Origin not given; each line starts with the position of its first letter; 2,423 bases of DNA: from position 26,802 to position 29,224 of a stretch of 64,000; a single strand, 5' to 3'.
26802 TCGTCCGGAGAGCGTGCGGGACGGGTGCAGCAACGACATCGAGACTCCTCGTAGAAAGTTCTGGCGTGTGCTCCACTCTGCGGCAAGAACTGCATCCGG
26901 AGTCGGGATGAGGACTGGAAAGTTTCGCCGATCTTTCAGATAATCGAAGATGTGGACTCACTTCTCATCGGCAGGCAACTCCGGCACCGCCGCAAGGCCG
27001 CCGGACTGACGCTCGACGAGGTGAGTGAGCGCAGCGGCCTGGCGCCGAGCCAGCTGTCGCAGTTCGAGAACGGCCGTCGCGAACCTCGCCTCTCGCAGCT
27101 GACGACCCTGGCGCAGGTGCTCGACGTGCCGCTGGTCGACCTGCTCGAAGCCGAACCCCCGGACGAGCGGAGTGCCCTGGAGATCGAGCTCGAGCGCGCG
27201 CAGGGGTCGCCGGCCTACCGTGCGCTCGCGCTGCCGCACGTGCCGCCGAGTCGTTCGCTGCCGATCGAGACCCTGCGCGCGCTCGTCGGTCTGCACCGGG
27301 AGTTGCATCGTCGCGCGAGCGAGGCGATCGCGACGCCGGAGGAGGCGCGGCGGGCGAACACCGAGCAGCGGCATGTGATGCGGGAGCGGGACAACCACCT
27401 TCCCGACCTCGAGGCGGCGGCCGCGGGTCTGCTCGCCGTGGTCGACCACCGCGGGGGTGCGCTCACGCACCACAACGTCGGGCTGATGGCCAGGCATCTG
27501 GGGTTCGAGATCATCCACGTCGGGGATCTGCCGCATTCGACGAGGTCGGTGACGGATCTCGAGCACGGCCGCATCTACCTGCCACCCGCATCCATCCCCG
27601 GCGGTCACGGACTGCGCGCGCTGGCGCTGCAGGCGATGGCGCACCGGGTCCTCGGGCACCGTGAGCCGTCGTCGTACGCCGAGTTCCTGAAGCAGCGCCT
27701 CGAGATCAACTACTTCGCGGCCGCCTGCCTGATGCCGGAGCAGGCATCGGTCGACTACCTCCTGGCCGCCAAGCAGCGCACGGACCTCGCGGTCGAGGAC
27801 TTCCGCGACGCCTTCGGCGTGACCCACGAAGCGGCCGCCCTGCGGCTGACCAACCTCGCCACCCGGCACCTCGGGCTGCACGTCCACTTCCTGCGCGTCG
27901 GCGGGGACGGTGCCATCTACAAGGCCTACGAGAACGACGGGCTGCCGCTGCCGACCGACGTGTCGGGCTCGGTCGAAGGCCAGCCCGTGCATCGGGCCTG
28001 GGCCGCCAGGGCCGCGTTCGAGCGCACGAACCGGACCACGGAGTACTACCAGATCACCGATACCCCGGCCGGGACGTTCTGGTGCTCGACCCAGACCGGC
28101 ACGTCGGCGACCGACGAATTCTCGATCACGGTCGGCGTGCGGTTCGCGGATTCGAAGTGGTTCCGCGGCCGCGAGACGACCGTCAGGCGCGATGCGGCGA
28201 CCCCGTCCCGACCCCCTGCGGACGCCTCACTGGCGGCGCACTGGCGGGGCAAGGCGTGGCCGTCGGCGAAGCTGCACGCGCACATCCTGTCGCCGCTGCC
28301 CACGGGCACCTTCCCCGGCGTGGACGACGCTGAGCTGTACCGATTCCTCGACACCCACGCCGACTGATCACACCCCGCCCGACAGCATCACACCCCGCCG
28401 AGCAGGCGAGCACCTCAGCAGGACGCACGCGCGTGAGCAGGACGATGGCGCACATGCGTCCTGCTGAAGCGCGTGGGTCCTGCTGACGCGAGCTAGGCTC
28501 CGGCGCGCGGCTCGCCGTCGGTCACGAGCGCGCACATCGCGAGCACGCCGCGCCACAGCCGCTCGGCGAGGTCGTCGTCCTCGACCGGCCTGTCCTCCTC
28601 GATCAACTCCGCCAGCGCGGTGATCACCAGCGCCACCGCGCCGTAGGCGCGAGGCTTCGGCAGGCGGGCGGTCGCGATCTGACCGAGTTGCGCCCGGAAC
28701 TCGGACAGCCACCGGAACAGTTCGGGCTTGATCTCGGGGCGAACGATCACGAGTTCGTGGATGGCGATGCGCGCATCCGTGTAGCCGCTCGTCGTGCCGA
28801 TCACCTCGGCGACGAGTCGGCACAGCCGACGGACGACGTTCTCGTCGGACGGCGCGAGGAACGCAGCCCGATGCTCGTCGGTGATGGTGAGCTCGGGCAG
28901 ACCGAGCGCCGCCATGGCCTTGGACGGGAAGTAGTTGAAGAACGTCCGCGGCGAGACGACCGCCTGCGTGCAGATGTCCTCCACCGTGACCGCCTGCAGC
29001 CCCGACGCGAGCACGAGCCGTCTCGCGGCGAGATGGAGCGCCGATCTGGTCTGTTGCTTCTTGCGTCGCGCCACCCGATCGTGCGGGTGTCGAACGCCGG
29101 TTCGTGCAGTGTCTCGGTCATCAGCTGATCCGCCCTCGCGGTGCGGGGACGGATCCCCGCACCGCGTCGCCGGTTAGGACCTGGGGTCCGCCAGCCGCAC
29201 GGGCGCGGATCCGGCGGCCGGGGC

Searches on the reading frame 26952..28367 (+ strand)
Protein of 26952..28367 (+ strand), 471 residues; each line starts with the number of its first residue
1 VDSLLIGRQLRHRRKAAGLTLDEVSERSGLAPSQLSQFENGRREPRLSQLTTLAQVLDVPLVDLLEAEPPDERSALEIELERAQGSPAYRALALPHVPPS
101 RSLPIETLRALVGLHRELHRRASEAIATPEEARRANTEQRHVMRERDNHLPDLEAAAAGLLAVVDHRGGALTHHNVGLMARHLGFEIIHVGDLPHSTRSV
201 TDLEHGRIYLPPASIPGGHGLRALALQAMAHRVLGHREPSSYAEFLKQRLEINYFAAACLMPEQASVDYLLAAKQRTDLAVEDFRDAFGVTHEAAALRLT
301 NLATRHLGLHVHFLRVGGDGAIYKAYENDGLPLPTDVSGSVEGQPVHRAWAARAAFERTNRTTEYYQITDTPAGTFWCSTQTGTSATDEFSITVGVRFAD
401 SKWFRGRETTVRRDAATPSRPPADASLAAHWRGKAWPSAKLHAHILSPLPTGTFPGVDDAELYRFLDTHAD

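Call 3: search_protein_families(library=pfam, proteins=[window:26952-28367:+])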
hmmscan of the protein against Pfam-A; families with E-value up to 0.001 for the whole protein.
window:26952-28367:+ (471 aa): 6 families
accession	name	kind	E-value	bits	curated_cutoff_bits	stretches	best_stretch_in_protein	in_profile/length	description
PF01381.28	HTH_3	-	5.3e-14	52.4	23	1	10-64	1-55/55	Helix-turn-helix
PF13560.12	HTH_31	-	1.5e-13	51.3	27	1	6-63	2-60/64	Helix-turn-helix domain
PF12844.13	HTH_19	-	5.8e-09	36.2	30.2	1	7-66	1-60/64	Helix-turn-helix domain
PF13443.12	HTH_26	-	3.5e-07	30.8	22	1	10-69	2-62/63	Cro/C1-type HTH DNA-binding domain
PF13413.12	HTH_25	-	0.00011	22.4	24.6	1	9-42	1-34/62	Helix-turn-helix domain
PF06114.19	Peptidase_M78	-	0.00062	20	22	0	247-300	73-123/123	IrrE N-terminal-like domain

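Call 22: search_protein_families(library=ncbifam, proteins=[window:26952-28367:+], max_evalue=0.001)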
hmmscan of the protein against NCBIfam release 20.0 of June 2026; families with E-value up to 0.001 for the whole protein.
window:26952-28367:+ (471 aa): 11 families
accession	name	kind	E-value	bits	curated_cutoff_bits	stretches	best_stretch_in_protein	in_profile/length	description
NF010465.0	PRK13890.1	equivalog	7.3e-08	32.5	96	1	18-75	18-75/121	conjugal transfer protein TrbA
NF041951.1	phage_RstR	subfamily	8.7e-08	32.4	80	1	7-81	4-79/108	RstR family transcriptional repressor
NF041677.1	trans_regClgR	equivalog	1.9e-07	31.1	170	1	6-66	9-69/113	transcriptional regulator ClgR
NF038139.1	Reg_Aceta_RamB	equivalog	1.9e-07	30.1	700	1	6-331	3-340/465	acetate metabolism transcriptional regulator RamB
TIGR03070.1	couple_hipB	subfamily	8.1e-07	28.9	71.65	1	6-58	3-55/58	type II toxin-antitoxin system Y4mF family antitoxin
NF047542.1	telomere_Tap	equivalog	1.9e-06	26.9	600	1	13-177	25-178/695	telomere-associated protein Tap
NF006015.0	PRK08154.1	subfamily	7.9e-06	25.2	204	1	6-73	31-98/314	anaerobic benzoate catabolism transcriptional regulator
NF007257.0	PRK09706.1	subfamily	8.3e-06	25.6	101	1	1-59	1-59/135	transcriptional repressor DicA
NF007408.0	PRK09943.1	equivalog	1.2e-05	24.9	211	1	4-72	6-75/185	HTH-type transcriptional regulator PuuR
NF047948.1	male_kill_WMK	equivalog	0.00035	20.1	300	1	6-68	6-225/300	WO male-killing family protein Wmk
NF046032.1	TransRegSlrRBacil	equivalog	0.00084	19.5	250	0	5-68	1-65/149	HTH-type transcriptional regulator SlrR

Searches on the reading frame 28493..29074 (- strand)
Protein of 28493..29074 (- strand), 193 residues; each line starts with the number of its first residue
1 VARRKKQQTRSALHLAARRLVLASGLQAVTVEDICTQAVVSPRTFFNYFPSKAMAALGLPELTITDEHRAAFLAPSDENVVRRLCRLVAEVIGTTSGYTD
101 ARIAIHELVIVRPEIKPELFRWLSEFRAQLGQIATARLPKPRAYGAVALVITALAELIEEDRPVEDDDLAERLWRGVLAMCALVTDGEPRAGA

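Call 3: search_protein_families(library=pfam, proteins=[window:28493-29074:-])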
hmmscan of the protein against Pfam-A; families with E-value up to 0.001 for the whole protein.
window:28493-29074:- (193 aa): 1 family
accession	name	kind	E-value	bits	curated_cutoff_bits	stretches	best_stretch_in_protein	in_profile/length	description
PF00440.29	TetR_N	-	1.6e-08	34.6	24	1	16-53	4-41/47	Bacterial regulatory proteins, tetR family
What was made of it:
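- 28493..29074 (-): TetR-family regulator of 193 aa with a GTG start at 29074. It is the proposed repressor that binds the operator array. Pfam TetR_N, E = 1.6e-8 (call 3).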

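Call 20: find_homologous_proteins(query=window:28493-29074:-)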
Query window:28493-29074:- (193 aa): 804 proteins with E <= 0.001 among 2566 candidates; the best 120 are listed.
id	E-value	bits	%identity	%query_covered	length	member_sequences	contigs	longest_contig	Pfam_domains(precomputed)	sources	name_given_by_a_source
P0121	4.1e-106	370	99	90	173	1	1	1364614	PF00440.30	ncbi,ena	-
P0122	5.8e-52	194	55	97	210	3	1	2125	PF00440.30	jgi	jgi:AcrR family transcriptional regulator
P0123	1.7e-51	193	53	98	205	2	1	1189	PF00440.30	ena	-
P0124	9.5e-51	190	54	98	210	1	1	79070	PF00440.30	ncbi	-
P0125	1.3e-50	190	54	94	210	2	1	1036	PF00440.30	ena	-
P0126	1.3e-50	190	57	95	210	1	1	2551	PF00440.30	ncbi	ncbi:MAG: TetR/AcrR family transcriptional regulator [Amnibacterium sp.]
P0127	2.5e-50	189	54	98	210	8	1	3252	PF00440.30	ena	-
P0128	4.3e-50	188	53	97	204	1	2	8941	PF00440.30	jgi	jgi:AcrR family transcriptional regulator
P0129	8.8e-50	187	52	97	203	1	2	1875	PF00440.30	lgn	-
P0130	2.4e-49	186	54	95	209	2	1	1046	PF00440.30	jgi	jgi:AcrR family transcriptional regulator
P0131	1.1e-48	183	55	96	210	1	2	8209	PF00440.30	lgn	-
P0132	1.9e-48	183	54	94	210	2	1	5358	PF00440.30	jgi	jgi:AcrR family transcriptional regulator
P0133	2.6e-48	182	54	94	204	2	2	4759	PF00440.30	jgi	-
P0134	2.7e-48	182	53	97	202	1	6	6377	PF00440.30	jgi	jgi:AcrR family transcriptional regulator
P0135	1.6e-47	180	51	97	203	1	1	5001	PF00440.30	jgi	jgi:AcrR family transcriptional regulator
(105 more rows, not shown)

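Call 21: search_solved_structures(query=window:28493-29074:-, max_evalue=0.01)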
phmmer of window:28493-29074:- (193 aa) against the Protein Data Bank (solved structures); distinct sequences matched with E-value up to 0.01: 11.
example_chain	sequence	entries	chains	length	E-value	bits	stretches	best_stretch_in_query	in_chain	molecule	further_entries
7pt0_A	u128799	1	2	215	1.8e-08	37.6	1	2-94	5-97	TetR family transcriptional regulator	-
4cgr_A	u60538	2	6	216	1.9e-08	37.6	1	2-94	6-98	PUTATIVE TETR-FAMILY TRANSCRIPTIONAL REGULATOR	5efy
2of7_A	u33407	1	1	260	1.8e-06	31.1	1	3-57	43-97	Putative tetR-family transcriptional regulator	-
2fq4_A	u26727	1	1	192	0.00016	24.8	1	4-56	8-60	Transcriptional regulator, TetR family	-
3ang_C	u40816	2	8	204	0.00022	24.3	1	5-91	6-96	Transcriptional repressor, TetR family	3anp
3aqs_A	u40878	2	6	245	0.00043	23.4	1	4-54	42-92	Bacterial regulatory proteins, tetR family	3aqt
2dg7_A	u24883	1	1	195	0.00054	23.1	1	12-74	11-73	putative transcriptional regulator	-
4jkz_A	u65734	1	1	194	0.0013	21.8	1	1-77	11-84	Transcriptional regulator, TetR family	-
6ayi_A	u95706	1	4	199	0.0024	21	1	5-72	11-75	HTH-type transcriptional regulator UidR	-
6ayh_A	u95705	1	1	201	0.0039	20.3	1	9-72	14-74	TetR family transcriptional regulator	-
2rae_A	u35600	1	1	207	0.0069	19.4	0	6-84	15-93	Transcriptional regulator, AcrR family protein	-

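Call 22: search_protein_families(library=ncbifam, proteins=[window:28493-29074:-], max_evalue=0.001)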
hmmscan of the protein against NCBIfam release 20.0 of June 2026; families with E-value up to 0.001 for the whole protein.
window:28493-29074:- (193 aa): 1 family
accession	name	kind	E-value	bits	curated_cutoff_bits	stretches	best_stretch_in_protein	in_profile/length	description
TIGR03968.1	mycofact_TetR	equivalog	7.2e-09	35.5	224.9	1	4-58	5-59/190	mycofactocin system transcriptional regulator MftR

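Call 53: predict_structure(alignment_id=A2)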
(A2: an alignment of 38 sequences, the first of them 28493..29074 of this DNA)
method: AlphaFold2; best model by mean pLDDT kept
length: 193 residues; sequences in the alignment: 38
mean_pLDDT: 93.1   pTM: 0.85
mean pLDDT of the five models: 93.1, 92.5, 92.2, 92.1, 91.9
residues with pLDDT >= 90: 162; 70-90: 21; 50-70: 9; < 50: 1
segments of 3 or more residues with pLDDT < 50: none
pLDDT, mean of each block of 10 residues (from residue 1): 93 97 98 98 97 95 96 97 97 85 91 96 96 98 98 92 77 96 82 57
secondary structure, 60 per line:
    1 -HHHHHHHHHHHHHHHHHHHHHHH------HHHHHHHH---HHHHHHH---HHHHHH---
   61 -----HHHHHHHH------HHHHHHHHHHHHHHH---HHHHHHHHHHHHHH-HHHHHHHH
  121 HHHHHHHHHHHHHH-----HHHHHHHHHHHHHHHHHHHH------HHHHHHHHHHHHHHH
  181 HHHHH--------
elements in order: H2-24 H31-38 H42-48 H52-57 H66-73 H80-94 H98-111 H113-134 H140-159 H166-185
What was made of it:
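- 28493..29074 (-): AlphaFold model with pLDDT 93 and an all-helical TetR fold (call 53).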

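Call 59: fold_search(model_id=the predicted structure, library=pdb)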
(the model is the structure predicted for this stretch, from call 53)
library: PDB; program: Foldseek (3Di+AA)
matches with E <= 10: 879; with E <= 0.001: 42
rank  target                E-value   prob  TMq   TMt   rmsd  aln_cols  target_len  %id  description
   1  5efy_C                1.1e-05  1.00  0.58  0.57   6.3       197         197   23  Apo-form of SCO3201 (released 2016-11-16)
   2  7pt0_A                1.6e-05  1.00  0.60  0.58   5.2       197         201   23  SCO3201 with putative ligand (released 2021-10-20)
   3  4cgr_B                1.9e-05  1.00  0.49  0.49   6.7       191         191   26  Structure of Regulator Protein SCO3201 from Streptomyces coelicolor (released 2014-07-09)
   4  7pt0_B                2.5e-05  1.00  0.50  0.49   6.2       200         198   24  SCO3201 with putative ligand (released 2021-10-20)
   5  5efy_B                3.0e-05  1.00  0.59  0.59   5.5       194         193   23  Apo-form of SCO3201 (released 2016-11-16)
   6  5efy_A                3.6e-05  1.00  0.58  0.59   6.0       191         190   24  Apo-form of SCO3201 (released 2016-11-16)
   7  4cgr_A                1.0e-04  1.00  0.59  0.58   5.3       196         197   23  Structure of Regulator Protein SCO3201 from Streptomyces coelicolor (released 2014-07-09)
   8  5efy_D                1.1e-04  1.00  0.56  0.60   5.3       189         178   23  Apo-form of SCO3201 (released 2016-11-16)
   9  2rae                  1.2e-04  1.00  0.58  0.58   5.5       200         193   18  Crystal structure of a TetR/AcrR family transcriptional regulator from Rhodococcus sp. RHA1 (released 2007-09-25)
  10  2of7                  1.2e-04  1.00  0.46  0.46   7.3       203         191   24  Structural Genomics, the crystal structure of a tetR-family transcriptional regulator from Streptomyces coelicolor A3 (released 2007-01-30)
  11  7acm_B                1.3e-04  1.00  0.41  0.43   7.2       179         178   18  Crystal structure of E. coli HTH-type transcriptional regulator RcdA in complex with TMAO at 1.76 A resolution (released 2021-08-18)
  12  3hta_C                1.9e-04  1.00  0.42  0.42   7.1       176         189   19  Crystal structure of multidrug binding protein EbrR complexed with imidazole (released 2010-07-14)
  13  7aco_B                1.9e-04  1.00  0.40  0.42   7.2       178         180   18  Crystal structure of E. coli HTH-type transcriptional regulator RcdA in complex with Tris at 1.80 A resolution (released 2021-08-18)
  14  2dg7                  2.0e-04  1.00  0.76  0.78   3.3       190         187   18  Crystal structure of the putative transcriptional regulator SCO0337 from Streptomyces coelicolor A3(2) (released 2007-03-13)
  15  6hrz_B                2.2e-04  1.00  0.43  0.42   7.5       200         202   19  EthR2 in complex with compound 4 (BDM72170) (released 2019-02-27)
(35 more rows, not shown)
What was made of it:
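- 28493..29074 (-): Nearest solved structure is SCO3201 (calls 21, 59).
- On TetR-family repressor operator: Confident TetR fold model (calls 53, 59).
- Closest known: SCO3201 of Streptomyces coelicolor. Same: It gives the best sequence match (E = 2e-8 over the DNA-binding domain) and the best fold match (calls 21, 59).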
